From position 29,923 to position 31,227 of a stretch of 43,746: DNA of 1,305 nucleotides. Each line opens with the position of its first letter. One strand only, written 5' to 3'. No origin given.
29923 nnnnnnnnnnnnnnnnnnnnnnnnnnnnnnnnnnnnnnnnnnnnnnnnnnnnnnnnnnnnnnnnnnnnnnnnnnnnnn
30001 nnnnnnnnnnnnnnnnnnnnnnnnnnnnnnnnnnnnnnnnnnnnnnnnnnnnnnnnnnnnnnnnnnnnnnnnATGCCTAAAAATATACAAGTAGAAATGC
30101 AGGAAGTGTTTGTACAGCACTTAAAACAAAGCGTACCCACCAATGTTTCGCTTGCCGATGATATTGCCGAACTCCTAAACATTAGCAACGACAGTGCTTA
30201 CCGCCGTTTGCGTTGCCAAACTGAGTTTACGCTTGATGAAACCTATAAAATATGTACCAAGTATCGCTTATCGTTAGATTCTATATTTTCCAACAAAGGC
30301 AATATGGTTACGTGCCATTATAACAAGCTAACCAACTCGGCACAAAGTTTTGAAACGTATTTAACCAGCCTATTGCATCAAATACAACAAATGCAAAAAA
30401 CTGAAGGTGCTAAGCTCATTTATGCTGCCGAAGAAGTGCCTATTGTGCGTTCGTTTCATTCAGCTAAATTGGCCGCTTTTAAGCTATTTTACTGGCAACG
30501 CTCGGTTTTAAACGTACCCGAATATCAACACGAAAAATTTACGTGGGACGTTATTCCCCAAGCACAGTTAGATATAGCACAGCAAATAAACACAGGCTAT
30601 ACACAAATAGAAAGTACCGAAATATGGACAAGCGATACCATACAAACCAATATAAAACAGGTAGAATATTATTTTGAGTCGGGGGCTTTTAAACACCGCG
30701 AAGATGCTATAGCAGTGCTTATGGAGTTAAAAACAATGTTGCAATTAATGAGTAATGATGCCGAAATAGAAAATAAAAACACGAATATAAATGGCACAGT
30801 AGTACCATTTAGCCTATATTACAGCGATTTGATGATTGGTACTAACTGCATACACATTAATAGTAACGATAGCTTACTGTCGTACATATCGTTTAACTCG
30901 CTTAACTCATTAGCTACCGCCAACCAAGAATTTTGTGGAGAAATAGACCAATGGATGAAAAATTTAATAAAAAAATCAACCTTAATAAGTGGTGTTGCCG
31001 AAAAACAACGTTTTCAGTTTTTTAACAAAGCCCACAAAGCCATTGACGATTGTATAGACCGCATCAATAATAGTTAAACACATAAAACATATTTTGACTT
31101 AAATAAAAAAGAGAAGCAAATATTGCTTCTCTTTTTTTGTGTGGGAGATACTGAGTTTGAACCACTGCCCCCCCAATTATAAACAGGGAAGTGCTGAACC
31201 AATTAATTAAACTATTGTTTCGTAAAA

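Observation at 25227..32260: Candidate self-contained envelope module: HTH regulator + operator triplet + leader-box array + three barrel-type proteins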

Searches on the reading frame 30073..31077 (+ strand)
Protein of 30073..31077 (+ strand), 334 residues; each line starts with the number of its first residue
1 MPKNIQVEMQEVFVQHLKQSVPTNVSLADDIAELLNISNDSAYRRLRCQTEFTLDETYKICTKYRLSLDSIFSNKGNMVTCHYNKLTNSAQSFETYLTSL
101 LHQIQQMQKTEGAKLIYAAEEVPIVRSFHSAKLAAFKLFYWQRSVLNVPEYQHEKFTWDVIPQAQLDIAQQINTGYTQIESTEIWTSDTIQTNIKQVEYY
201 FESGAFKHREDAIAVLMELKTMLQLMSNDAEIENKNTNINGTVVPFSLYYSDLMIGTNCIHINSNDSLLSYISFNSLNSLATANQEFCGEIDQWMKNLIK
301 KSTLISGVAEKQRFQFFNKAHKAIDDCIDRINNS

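Call 3: search_protein_families(library=pfam, max_evalue=0.1, proteins=[window:30073-31077:+])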
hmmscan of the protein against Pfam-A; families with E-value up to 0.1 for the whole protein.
window:30073-31077:+ (334 aa): 1 family
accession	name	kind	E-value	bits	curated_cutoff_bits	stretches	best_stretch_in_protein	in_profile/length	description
PF08667.16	BetR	-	0.0012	19.4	21.6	1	28-76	25-76/148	BetR domain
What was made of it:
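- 30073..31077 (+): REG: one-component transcription regulator. It has an N-terminal XRE-type HTH (about residues 1-75) and a C-terminal alpha/beta domain of unclassified type (about residues 90-334). The Pfam BetR match is just below its cut-off (call 3).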

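Call 4: search_protein_families(library=ncbifam, max_evalue=0.1, proteins=[window:30073-31077:+])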
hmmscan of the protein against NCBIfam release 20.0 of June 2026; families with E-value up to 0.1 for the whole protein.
window:30073-31077:+ (334 aa): 0 families

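Call 11: find_homologous_proteins(query=window:30073-31077:+)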
Query window:30073-31077:+ (334 aa): 1844 proteins with E <= 0.001 among 3568 candidates; the best 120 are listed.
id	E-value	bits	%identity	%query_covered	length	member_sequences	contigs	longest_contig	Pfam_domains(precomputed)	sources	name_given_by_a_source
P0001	2.9e-209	712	96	100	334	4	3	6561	-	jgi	jgi:hypothetical protein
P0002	2.3e-149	515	71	98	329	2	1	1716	-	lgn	-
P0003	3.7e-147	508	71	98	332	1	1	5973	-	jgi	jgi:hypothetical protein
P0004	1.3e-144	499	68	99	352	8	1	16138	-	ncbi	-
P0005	3.3e-144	498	69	98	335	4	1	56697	-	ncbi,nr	ncbi:MAG: hypothetical protein HY062_10470 [Bacteroidetes bacterium]|nr:hypothetical protein [Bacter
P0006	1.6e-143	496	69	98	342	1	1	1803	-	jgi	jgi:hypothetical protein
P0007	3.7e-143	495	67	100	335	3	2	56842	-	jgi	jgi:hypothetical protein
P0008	6.7e-143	494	67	100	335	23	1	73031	-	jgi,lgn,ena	-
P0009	7.4e-143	494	69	98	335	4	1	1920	-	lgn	-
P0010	9.4e-143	493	67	98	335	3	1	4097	-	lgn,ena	-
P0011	9.7e-143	493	67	98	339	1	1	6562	-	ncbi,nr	ncbi:MAG TPA: hypothetical protein DIW31_04280 [Bacteroidales bacterium]|nr:hypothetical protein [Ba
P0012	1.1e-142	493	66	100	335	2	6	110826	-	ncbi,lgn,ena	-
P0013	1.9e-142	492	67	98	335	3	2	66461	-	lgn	-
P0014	2.5e-142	492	68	98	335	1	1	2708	-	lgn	-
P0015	3.2e-142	491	67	100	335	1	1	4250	-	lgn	-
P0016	4.7e-142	491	66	100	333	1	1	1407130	-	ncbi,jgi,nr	ncbi:MAG: hypothetical protein K0S26_1336 [Bacteroidota bacterium]|jgi:hypothetical protein|nr:hypot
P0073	7.6e-136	471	66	98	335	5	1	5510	PF08667.17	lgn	-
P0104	6.5e-133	461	65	99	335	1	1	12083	PF08667.17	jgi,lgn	-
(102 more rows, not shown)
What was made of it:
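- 30073..31077 (+): There are 1844 homologs (call 11).
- PF08667 precomputed for two homologs (call 11).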

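Call 12: find_encoding_contigs(protein=P0001, flank=10000, max_places=4)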
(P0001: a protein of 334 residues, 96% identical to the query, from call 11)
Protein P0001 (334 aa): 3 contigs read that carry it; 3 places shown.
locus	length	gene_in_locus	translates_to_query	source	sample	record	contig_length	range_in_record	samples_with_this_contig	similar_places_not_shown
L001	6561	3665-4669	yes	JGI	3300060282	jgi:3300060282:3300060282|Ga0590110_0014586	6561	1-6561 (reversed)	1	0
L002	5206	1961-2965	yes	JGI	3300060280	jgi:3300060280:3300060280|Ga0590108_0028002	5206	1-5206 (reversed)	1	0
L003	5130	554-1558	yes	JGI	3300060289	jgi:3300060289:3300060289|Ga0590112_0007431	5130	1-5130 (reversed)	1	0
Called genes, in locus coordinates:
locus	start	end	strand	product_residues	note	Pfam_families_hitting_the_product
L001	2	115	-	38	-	?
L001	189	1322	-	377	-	-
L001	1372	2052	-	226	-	-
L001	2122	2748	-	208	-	-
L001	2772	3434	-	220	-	-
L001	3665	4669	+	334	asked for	-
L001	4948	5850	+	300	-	-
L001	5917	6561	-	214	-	?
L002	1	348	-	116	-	?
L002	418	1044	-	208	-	-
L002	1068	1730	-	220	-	-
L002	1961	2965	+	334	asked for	-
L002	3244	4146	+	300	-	-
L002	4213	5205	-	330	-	?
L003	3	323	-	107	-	?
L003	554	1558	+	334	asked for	-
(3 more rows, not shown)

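Call 13: find_encoding_contigs(protein=P0016, flank=10000, max_places=2)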
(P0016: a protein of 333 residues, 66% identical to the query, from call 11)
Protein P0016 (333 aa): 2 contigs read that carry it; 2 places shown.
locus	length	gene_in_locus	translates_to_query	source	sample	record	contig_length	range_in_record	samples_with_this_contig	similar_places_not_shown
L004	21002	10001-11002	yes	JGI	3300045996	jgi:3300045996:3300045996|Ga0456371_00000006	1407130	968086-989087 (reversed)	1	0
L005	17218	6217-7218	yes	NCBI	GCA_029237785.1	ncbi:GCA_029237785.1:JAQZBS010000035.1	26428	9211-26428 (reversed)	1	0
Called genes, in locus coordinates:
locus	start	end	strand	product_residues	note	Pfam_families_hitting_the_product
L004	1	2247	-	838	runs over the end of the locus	PF13620:CarboxypepD_reg, PF13715:CarbopepD_reg_2 (weak), PF07715:Plug, PF14905:OMP_b-brl_3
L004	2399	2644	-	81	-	-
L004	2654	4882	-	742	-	PF05036:SPOR (faint)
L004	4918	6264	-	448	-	-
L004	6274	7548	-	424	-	PF13505:OMP_b-brl (faint)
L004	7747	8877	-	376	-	-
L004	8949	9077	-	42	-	-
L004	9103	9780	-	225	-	-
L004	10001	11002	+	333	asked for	-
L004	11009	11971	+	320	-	PF18962:Por_Secre_tail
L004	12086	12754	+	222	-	PF01128:IspD, PF12804:NTP_transf_3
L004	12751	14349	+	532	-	PF14716:HHH_8, PF00633:HHH (weak), PF14520:HHH_5 (weak), PF02811:PHP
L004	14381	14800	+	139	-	-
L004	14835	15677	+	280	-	PF00515:TPR_1 (faint), PF07719:TPR_2 (faint), PF13181:TPR_8 (faint), PF13424:TPR_12 (faint), PF13428:TPR_14 (faint), PF13174:TPR_6 (faint), PF13176:TPR_7 (faint), PF13371:TPR_9 (faint), +2 more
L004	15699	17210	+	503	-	PF03321:GH3, PF23571:GH3_M, PF23572:GH3_C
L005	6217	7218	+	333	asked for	-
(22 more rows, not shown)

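Call 16: find_related_loci(query=window:30073-31077:+, collection=genome_contigs, flank=10000)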
Query window:30073-31077:+ (334 aa) in genome_contigs; peptide patterns used: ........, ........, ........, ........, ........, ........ (x = any residue, [..] = any of these).
57 stretches matched a pattern; 2 encode a relative of the query (tblastn E <= 1e-3); 2 distinct loci.
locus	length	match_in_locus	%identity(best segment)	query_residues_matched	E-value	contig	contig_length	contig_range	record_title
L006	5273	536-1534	91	1-333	0e+0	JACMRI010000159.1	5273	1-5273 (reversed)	MAG: Bacteroidia bacterium isolate LF-bin-500 FL-bin-500-contig-k141_1950059, whole genome shotgun sequence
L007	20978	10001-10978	71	2-333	4e-155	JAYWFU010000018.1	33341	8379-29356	MAG: Bacteroidia bacterium isolate GLR18_GL16_UP_2_concoct_108 GLR18_GL16_UP_2_concoct_108_17, whole genome shotgun sequ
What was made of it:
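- Tried and rejected: The single genome_contigs scan was run with one protein instead of an alignment and returned only 2 loci (call 16).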

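Call 25: search_solved_structures(query=A3, max_evalue=1)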
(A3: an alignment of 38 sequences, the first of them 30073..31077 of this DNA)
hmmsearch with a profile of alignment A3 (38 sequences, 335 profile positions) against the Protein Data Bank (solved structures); distinct sequences matched with E-value up to 1: 3.
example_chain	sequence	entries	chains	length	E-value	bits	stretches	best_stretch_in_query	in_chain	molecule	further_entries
8wp6_A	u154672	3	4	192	0.25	13.5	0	174-231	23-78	TetR family transcriptional regulator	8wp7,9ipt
8z0c_A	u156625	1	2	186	0.28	13.4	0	43-82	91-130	TetR family transcriptional regulator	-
9u8k_A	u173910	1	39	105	0.84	11.8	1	169-233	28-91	Apoptosis-associated speck-like protein containing a CARD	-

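Call 26: search_protein_families(library=padloc, max_evalue=0.1, proteins=[window:30073-31077:+])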
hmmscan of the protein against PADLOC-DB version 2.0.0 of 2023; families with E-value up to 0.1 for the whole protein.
window:30073-31077:+ (334 aa): 0 families

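Call 27: find_related_loci(query=A3, collection=metagenome_contigs, flank=10000)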
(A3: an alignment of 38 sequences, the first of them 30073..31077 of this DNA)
Query A3 (334 aa) in metagenome_contigs; peptide patterns used: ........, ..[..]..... (x = any residue, [..] = any of these).
114 stretches matched a pattern; 72 encode a relative of the query (tblastn E <= 1e-3); 71 distinct loci.
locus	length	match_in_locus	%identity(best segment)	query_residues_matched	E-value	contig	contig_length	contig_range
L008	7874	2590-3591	67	1-333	8e-153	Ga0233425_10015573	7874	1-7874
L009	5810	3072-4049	67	8-333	1e-152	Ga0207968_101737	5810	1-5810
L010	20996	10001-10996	67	2-333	1e-151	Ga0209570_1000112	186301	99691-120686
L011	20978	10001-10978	69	8-333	3e-151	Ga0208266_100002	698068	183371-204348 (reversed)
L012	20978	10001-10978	67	8-333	5e-151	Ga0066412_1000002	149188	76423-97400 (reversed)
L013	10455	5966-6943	67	8-333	4e-151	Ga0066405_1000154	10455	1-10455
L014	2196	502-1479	65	3-333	7e-156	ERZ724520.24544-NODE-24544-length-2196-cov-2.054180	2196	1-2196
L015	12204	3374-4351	66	8-333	1e-144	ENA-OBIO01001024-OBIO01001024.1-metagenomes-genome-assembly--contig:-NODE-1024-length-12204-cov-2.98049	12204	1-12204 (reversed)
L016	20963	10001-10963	65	8-333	8e-144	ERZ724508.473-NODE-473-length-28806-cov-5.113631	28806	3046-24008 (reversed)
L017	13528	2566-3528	65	8-333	8e-144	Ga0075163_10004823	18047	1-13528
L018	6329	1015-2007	66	3-333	5e-144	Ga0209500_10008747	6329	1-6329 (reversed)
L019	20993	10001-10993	66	3-333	1e-143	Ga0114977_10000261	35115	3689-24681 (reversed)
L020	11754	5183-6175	66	3-333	1e-143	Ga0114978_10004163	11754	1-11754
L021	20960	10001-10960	65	9-333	1e-143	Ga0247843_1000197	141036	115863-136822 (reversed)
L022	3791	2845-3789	66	3-317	8e-148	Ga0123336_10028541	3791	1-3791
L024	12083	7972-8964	65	3-333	7e-142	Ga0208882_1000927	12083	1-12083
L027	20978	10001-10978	67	8-333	2e-148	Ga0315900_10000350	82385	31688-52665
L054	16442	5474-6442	47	9-333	3e-97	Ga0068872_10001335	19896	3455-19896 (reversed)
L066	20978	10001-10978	64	3-333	1e-144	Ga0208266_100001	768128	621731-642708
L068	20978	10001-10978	53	6-331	8e-117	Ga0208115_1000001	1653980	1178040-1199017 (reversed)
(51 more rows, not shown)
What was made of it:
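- Tried and rejected: The metagenome scan with the alignment made up for it (call 27).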

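Call 33: predict_structure(alignment_id=A3)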
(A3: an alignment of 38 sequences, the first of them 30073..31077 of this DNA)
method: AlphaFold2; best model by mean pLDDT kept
length: 334 residues; sequences in the alignment: 38
mean_pLDDT: 79.2   pTM: 0.71
mean pLDDT of the five models: 79.2, 73.6, 73.1, 70.1, 69.3
residues with pLDDT >= 90: 124; 70-90: 131; 50-70: 50; < 50: 29
segments of 3 or more residues with pLDDT < 50: 1-6, 73-86, 274-278
pLDDT, mean of each block of 10 residues (from residue 1): 51 79 83 94 90 74 62 39 53 78 73 77 82 95 85 95 94 87 87 94 96 98 92 58 78 73 66 48 66 81 87 92 98 95
secondary structure, 60 per line:
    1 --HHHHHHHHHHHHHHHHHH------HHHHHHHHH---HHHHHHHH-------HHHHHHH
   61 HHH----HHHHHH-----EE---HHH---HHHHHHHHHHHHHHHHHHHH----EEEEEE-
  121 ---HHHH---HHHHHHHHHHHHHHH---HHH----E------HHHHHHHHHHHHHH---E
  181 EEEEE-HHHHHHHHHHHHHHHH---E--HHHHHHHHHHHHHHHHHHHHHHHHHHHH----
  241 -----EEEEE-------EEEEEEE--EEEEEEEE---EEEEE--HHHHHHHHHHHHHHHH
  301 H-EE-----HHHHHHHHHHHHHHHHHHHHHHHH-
elements in order: H3-20 H27-35 H39-46 H54-63 H68-73 H90-109 E114-119 H124-127 H131-145 H163-176 E180-185 H187-202 H209-236 E246-250 E258-264 E267-274 E278-282 H285-301 H310-333
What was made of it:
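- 30073..31077 (+): The AF2 model has pLDDT 79 (call 33).
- On XRE/Cro-CI-type HTH transcription regulators: AF2 helices lie at residues 3-73 (call 33).
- On RRNPP (Rgg/PlcR/PrgX) regulators: The model has five strands of three or more residues within 114-282 (call 33).
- Closest known: RRNPP quorum-sensing regulators. Different: The REG C-domain contains beta-sheets (call 33) instead of an all-helical TPR array.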

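Call 36: fold_search(model_id=the predicted structure, library=pdb)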
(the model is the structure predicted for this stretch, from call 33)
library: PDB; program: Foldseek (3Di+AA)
matches with E <= 10: 690; with E <= 0.001: 0
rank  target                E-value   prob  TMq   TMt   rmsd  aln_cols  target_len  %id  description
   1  4urj_C                6.5e-03  1.00  0.31  0.53   8.7       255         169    8  Crystal structure of human BJ-TSA-9 (released 2014-10-01)
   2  4urj_D                7.5e-03  1.00  0.29  0.48   9.0       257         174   10  Crystal structure of human BJ-TSA-9 (released 2014-10-01)
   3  4urj_A                1.1e-02  1.00  0.29  0.51   8.9       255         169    8  Crystal structure of human BJ-TSA-9 (released 2014-10-01)
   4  3pxp_B                3.7e-02  0.35  0.18  0.20  20.0       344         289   12  Crystal structure of a PAS and DNA binding domain containing protein (Caur_2278) from CHLOROFLEXUS AURANTIACUS J-10-FL (released 2011-01-19)
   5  3pxp_A                3.7e-02  0.33  0.18  0.20  21.3       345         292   10  Crystal structure of a PAS and DNA binding domain containing protein (Caur_2278) from CHLOROFLEXUS AURANTIACUS J-10-FL (released 2011-01-19)
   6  4yv9_D                4.3e-02  0.54  0.17  0.20  16.8       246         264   10  X-ray crystal structure of Streptococcus dysgalactiae SHP pheromone receptor Rgg2 (released 2015-04-08)
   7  6ehi_A                7.3e-02  0.89  0.25  0.47   8.2       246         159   10  NucT from Helicobacter pylori (released 2018-01-17)
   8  6ehi_D                7.7e-02  0.94  0.26  0.49   8.0       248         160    8  NucT from Helicobacter pylori (released 2018-01-17)
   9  4yv9_B                8.1e-02  0.35  0.17  0.20  17.0       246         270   11  X-ray crystal structure of Streptococcus dysgalactiae SHP pheromone receptor Rgg2 (released 2015-04-08)
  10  2aw6_A                8.5e-02  0.35  0.16  0.19  16.5       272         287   11  Structure of a bacterial peptide pheromone/receptor complex and its mechanism of gene regulation (released 2005-12-06)
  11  2aw6_B                8.5e-02  0.15  0.11  0.13  17.0       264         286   12  Structure of a bacterial peptide pheromone/receptor complex and its mechanism of gene regulation (released 2005-12-06)
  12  3qph_A                9.0e-02  0.75  0.26  0.25  13.7       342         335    8  The three-dimensional structure of TrmB, a global transcriptional regulator of the hyperthermophilic archaeon Pyrococc (released 2012-05-30)
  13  4yv6_D                1.0e-01  0.35  0.16  0.20  16.8       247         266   10  X-ray crystal structure of Streptococcus dysgalactiae SHP pheromone receptor Rgg2 (released 2015-04-08)
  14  4yv9_C                1.1e-01  0.35  0.16  0.20  16.9       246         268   11  X-ray crystal structure of Streptococcus dysgalactiae SHP pheromone receptor Rgg2 (released 2015-04-08)
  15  5w4m_B                1.3e-01  0.33  0.17  0.21  16.8       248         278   10  Crystal structure of Streptococcus dysgalactiae SHP pheromone receptor Rgg2(C45S) (released 2017-10-25)
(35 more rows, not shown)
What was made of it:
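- On XRE/Cro-CI-type HTH transcription regulators: Foldseek matches SinR-N, ClgR and C.BclI at TM 0.55-0.67, rmsd 2.3-2.7 A, probability 0.99-1.0 (call 36).
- On RRNPP (Rgg/PlcR/PrgX) regulators: TM scores to Rgg, PlcR and PrgX are 0.11-0.20 (call 36).
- Closest known: Lambda CI/Cro-type. Same: A five-helix XRE-type HTH (call 36).
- Closest known: RRNPP quorum-sensing regulators. Same: They appear among the Foldseek hits (call 36).
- Structural matches to SinR, ClgR and C.BclI (call 36). The REG C-terminal fold matches are all weaker than E 1e-3 (call 36).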

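Call 70: search_protein_families(library=pfam, max_evalue=10, proteins=[L007:8430-9752:-])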
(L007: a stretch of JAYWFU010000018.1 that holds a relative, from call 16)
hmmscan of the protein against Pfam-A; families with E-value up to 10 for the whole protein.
L007:8430-9752:- (440 aa): 5 families
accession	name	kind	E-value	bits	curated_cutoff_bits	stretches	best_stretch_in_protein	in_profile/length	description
PF13505.12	OMP_b-brl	-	3.2e-08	34.4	28.7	3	49-163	62-153/175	Outer membrane protein beta-barrel domain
PF10895.14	DUF2715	-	0.00031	21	22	1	341-425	63-125/152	Domain of unknown function (DUF2715)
PF03922.20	OmpW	-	0.0068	16.8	24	1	255-423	4-156/195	OmpW family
PF20351.4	DUF6646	-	0.021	15.1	27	2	409-427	111-129/158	Family of unknown function (DUF6646)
PF12099.14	DUF3575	-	0.17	11.6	21.1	1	176-219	113-155/177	Protein of unknown function (DUF3575)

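Call 79: search_protein_families(library=phrogs, max_evalue=0.01, proteins=[window:30073-31077:+])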
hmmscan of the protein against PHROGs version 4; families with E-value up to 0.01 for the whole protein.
window:30073-31077:+ (334 aa): 0 families
